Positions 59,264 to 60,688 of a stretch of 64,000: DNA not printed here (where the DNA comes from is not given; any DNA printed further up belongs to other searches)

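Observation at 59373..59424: fmt-rsmB: a 26-nt duplication of the ATGA junction creates a 9-codon bridging ORF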

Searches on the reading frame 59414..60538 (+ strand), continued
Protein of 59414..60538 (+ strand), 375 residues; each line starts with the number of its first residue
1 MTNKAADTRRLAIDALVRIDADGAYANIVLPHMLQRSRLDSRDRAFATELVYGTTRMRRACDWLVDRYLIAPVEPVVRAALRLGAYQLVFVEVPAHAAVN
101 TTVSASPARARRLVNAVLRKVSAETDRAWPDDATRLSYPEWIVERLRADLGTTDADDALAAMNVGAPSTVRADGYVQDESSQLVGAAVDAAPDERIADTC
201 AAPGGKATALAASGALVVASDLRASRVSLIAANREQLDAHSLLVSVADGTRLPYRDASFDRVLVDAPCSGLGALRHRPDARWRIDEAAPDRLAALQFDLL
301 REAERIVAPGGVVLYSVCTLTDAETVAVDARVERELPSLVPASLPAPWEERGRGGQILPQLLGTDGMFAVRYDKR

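Call 20: find_encoding_contigs(protein=P0003, flank=1500, max_places=2)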
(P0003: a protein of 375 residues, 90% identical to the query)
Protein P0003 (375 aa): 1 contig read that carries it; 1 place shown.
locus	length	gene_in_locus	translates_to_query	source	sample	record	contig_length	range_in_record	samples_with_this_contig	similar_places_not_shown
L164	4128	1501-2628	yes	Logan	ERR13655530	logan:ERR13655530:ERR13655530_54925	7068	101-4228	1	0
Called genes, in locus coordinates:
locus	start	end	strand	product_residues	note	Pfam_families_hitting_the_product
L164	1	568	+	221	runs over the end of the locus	?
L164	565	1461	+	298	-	PF00551:Formyl_trans_N, PF02911:Formyl_trans_C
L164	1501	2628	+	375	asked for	PF01029:NusB, PF01189:Methyltr_RsmB-F, PF08241:Methyltransf_11 (faint), PF13649:Methyltransf_25 (faint)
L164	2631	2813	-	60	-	-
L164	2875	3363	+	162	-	PF00994:MoCF_biosynth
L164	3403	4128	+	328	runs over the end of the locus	PF00383:dCMP_cyt_deam_1, PF14437:MafB19-deam, PF01872:RibD_C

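Call 21: find_encoding_contigs(protein=P0004, flank=1500, max_places=2)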
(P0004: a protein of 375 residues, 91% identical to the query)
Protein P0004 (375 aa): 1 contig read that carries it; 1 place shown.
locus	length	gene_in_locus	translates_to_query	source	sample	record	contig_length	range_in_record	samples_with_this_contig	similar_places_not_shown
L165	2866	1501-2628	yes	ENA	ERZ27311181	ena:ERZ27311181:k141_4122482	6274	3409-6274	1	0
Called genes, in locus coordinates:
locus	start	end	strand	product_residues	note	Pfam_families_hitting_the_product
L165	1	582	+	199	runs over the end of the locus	PF01327:Pep_deformylase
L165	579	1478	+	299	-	PF00551:Formyl_trans_N, PF02911:Formyl_trans_C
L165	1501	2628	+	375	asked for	PF01029:NusB, PF01189:Methyltr_RsmB-F, PF08241:Methyltransf_11 (faint), PF13649:Methyltransf_25 (faint)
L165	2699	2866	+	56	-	?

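Call 22: find_encoding_contigs(protein=P0005, flank=1500, max_places=2)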
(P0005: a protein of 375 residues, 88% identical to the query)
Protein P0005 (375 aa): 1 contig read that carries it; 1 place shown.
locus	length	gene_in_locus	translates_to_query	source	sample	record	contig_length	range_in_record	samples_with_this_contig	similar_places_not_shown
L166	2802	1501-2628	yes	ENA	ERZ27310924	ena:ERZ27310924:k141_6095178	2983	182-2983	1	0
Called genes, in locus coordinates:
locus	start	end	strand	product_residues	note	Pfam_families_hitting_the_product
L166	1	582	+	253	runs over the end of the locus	?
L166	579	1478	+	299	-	PF00551:Formyl_trans_N, PF02911:Formyl_trans_C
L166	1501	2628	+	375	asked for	PF01029:NusB, PF01189:Methyltr_RsmB-F, PF08241:Methyltransf_11 (faint), PF13649:Methyltransf_25 (faint)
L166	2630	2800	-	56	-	?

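Call 23: find_encoding_contigs(protein=P0016, flank=1500, max_places=2)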
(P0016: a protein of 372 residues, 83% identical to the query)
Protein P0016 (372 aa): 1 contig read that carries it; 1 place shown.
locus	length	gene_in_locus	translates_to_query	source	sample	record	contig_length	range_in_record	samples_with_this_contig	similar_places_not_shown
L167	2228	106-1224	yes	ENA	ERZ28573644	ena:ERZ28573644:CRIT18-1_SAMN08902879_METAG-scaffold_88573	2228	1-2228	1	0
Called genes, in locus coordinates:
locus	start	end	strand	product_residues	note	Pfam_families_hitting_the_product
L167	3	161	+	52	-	?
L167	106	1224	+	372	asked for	PF01029:NusB, PF01189:Methyltr_RsmB-F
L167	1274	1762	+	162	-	PF00994:MoCF_biosynth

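Call 47: search_protein_families(library=pfam, proteins=[window:59414-60538:+])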
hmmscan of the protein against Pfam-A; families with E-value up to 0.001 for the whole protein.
window:59414-60538:+ (375 aa): 5 families
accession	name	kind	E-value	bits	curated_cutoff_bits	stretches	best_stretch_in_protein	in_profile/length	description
PF01189.24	Methyltr_RsmB-F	-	4e-34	118.5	27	1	189-370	5-196/199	16S rRNA methyltransferase RsmB/F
PF01029.23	NusB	-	6.3e-25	88.5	23.1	1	8-122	3-132/133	NusB family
PF08241.18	Methyltransf_11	-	1.2e-05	26.2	21.2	0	203-264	7-66/95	Methyltransferase domain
PF13649.12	Methyltransf_25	-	0.00025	22.1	27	0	196-264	1-70/97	Methyltransferase domain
PF22458.1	RsmF-B_ferredox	-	0.00032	21.2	27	1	138-172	1-34/74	Methyltr_RsmF/B-like, ferredoxin-like domain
